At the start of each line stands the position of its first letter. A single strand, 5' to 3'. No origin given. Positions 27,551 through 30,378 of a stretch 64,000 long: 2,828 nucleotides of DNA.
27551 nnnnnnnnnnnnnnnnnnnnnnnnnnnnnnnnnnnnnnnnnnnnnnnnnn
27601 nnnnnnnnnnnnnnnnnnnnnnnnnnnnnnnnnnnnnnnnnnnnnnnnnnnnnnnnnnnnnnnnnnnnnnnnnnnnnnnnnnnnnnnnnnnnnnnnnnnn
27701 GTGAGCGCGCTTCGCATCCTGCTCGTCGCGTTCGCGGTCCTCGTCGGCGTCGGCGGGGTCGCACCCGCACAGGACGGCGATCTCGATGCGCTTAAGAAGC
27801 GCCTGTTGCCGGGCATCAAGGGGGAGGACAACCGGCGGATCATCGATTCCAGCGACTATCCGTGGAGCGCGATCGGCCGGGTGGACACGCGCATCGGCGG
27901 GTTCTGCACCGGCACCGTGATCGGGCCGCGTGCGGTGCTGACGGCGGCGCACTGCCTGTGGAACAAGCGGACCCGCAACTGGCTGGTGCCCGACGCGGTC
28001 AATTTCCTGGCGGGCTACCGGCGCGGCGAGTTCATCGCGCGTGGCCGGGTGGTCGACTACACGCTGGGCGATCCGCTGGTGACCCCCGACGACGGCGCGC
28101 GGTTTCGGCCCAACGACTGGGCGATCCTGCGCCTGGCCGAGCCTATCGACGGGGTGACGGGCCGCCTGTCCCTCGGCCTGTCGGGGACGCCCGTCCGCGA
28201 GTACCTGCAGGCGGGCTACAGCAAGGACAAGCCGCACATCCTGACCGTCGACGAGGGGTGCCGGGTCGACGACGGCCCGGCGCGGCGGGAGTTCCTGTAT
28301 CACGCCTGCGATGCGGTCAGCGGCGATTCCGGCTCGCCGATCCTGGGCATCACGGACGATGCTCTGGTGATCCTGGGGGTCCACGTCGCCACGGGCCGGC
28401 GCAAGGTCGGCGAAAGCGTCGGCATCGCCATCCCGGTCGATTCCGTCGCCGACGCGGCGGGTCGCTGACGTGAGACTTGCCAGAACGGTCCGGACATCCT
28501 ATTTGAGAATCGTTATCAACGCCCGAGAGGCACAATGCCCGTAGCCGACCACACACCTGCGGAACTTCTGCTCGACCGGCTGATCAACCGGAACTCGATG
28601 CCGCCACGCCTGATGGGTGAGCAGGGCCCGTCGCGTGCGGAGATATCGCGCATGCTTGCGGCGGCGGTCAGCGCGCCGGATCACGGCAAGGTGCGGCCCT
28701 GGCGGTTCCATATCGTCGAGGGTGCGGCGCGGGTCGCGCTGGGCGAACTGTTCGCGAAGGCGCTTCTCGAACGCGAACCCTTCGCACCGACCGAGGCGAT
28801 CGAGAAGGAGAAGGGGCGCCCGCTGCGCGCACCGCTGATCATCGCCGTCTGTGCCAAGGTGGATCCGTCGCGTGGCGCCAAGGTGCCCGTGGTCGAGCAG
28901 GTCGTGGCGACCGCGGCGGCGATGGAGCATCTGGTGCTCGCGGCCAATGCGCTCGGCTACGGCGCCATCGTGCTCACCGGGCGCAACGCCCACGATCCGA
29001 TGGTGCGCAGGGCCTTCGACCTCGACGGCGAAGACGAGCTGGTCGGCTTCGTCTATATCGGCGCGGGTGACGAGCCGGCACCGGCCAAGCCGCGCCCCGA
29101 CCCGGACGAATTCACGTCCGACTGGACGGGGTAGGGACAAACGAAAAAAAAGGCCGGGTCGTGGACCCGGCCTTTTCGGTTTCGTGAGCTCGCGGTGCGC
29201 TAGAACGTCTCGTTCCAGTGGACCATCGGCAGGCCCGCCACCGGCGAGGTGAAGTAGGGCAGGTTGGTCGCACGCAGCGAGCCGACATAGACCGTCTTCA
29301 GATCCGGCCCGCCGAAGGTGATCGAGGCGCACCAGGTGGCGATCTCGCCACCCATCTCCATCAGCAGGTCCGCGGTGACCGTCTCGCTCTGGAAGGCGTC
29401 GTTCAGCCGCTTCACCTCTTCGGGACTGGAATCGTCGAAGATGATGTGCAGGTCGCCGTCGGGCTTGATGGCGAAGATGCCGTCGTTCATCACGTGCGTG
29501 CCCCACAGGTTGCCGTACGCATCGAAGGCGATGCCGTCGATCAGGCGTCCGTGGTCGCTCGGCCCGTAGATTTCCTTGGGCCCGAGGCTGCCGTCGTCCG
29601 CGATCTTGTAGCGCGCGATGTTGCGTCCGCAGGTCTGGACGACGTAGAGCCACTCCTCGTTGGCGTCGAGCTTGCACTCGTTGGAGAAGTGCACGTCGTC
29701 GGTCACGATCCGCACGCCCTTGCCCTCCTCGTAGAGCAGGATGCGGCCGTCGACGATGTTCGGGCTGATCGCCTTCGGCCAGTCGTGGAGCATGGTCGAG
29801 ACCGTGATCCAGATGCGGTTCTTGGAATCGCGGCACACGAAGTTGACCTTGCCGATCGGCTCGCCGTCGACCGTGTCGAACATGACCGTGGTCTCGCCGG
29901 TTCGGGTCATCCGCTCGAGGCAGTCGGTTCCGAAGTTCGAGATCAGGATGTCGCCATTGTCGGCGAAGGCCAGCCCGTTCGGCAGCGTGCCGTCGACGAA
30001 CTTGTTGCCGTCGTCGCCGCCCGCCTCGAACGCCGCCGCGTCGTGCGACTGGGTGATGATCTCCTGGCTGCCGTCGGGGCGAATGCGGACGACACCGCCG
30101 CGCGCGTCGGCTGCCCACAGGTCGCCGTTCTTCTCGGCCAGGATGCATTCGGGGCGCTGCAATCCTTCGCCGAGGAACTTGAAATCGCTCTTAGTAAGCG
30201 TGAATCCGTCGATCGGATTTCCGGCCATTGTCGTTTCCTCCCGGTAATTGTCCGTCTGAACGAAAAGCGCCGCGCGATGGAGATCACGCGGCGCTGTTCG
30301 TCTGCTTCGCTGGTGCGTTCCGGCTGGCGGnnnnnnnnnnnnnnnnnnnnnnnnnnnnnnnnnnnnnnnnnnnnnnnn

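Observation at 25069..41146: Roughly 16-kb catabolic island of unknown substrate with BKACE, FAH, amidohydrolase, ACAD, acyl-CoA synthetase, MBL hydrolase and esterase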

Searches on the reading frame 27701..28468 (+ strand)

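Call 5: search_protein_families(library=pfam, proteins=[window:27701-28468:+], max_evalue=0.01)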
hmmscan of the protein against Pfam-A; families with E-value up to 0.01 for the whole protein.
window:27701-28468:+ (255 aa): 2 families
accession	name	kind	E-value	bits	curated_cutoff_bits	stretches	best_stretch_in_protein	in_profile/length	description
PF00089.32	Trypsin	-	8.6e-12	45.8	20.6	1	53-251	12-218/220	Trypsin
PF13365.12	Trypsin_2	-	2.4e-07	32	27.6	1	69-215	1-135/144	Trypsin-like peptidase domain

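Call 7: search_protein_families(library=ncbifam, proteins=[window:27701-28468:+], max_evalue=0.001)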
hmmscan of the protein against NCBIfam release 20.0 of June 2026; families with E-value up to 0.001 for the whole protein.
window:27701-28468:+ (255 aa): 0 families

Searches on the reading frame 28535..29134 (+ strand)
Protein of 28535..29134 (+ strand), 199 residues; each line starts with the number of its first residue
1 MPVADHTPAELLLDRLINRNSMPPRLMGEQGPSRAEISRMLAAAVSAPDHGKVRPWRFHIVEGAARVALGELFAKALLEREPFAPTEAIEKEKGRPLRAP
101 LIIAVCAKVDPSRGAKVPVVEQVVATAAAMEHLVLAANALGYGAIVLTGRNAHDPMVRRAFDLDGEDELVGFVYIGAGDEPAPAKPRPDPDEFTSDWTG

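Call 5: search_protein_families(library=pfam, proteins=[window:28535-29134:+], max_evalue=0.01)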
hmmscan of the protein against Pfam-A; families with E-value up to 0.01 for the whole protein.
window:28535-29134:+ (199 aa): 1 family
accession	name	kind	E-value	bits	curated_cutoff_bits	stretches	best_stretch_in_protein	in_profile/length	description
PF00881.29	Nitroreductase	-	4.4e-21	76.2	23.5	1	32-176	15-166/167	Nitroreductase family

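Call 7: search_protein_families(library=ncbifam, proteins=[window:28535-29134:+], max_evalue=0.001)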
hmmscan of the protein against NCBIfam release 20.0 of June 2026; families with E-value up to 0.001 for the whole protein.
window:28535-29134:+ (199 aa): 4 families
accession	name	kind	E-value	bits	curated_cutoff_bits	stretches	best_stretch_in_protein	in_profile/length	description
NF008088.0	PRK10828.1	equivalog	2.1e-34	118.6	183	1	13-185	4-170/183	NAD(P)H nitroreductase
NF009810.0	PRK13294.1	equivalog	1.6e-07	30.5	304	1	34-193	274-445/449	coenzyme F420-0:L-glutamate ligase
TIGR02476.1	BluB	equivalog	9.9e-06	25.1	150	1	37-180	32-182/205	5,6-dimethylbenzimidazole synthase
TIGR03553.1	F420_FbiB_CTERM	equivalog_domain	2.3e-05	24.2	249.55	1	35-193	20-190/194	F420 biosynthesis protein FbiB, C-terminal domain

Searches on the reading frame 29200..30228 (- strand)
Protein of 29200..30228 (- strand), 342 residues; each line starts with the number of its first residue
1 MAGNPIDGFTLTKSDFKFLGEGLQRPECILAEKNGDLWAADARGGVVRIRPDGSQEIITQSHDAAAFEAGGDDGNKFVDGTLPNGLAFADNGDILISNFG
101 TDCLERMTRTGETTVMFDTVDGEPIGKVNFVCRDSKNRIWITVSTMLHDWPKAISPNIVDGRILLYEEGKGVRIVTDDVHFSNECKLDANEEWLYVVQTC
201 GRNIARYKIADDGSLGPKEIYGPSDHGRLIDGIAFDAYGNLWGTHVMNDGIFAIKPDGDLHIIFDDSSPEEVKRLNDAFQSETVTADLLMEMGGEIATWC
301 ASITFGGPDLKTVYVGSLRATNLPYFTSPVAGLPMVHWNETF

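Call 5: search_protein_families(library=pfam, proteins=[window:29200-30228:-], max_evalue=0.01)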
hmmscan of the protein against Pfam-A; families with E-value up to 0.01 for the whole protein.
window:29200-30228:- (342 aa): 5 families
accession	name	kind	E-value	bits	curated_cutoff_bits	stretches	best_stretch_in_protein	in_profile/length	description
PF08450.18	SGL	-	1.5e-21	77.6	26.3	1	27-260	3-216/246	SMP-30/Gluconolactonase/LRE-like region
PF03088.22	Str_synth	-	5.4e-05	23.7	25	1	159-210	35-87/89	Strictosidine synthase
PF01436.27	NHL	-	0.00043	20.6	20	0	83-101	4-22/28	NHL repeat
PF07494.17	Reg_prop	-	0.00061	20.1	20.4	0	124-142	3-21/24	Two component regulator propeller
PF05787.19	PhoX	-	0.0085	15.7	24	0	229-315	430-509/515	Alkaline phosphatase PhoX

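Call 7: search_protein_families(library=ncbifam, proteins=[window:29200-30228:-], max_evalue=0.001)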
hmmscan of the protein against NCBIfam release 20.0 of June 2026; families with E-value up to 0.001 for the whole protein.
window:29200-30228:- (342 aa): 0 families

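Call 40: search_solved_structures(query=window:29200-30228:-, max_evalue=0.00001)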
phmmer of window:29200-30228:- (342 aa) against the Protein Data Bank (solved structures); distinct sequences matched with E-value up to 0.00001: 0.

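Call 82: predict_structure(protein=window:29200-30228:-)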
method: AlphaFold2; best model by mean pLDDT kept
length: 342 residues; sequences in the alignment: 1
mean_pLDDT: 38.0   pTM: 0.26
mean pLDDT of the five models: 38.0, 37.9, 32.3, 29.5, 28.5
residues with pLDDT >= 90: 0; 70-90: 0; 50-70: 37; < 50: 305
segments of 3 or more residues with pLDDT < 50: 1-29, 42-44, 60-191, 197-203, 210-217, 220-273, 275-342
pLDDT, mean of each block of 10 residues (from residue 1): 33 37 40 57 54 56 35 29 29 28 30 33 36 37 36 37 39 35 33 46 48 48 44 45 40 41 44 46 38 34 27 27 27 25 29
secondary structure, 60 per line:
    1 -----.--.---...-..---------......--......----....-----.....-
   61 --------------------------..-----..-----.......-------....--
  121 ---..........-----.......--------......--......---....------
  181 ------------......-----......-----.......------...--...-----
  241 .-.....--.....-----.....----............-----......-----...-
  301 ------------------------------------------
elements in order: E28-33 E36-41 E46-49 E55-59 H101-107 E115-118 E124-133 E139-145 E154-159 E162-167 E171-174 E193-198 E204-209 E215-221 E228-230 E233-235 E243-247 E250-254 E260-264 H269-280 H286-291
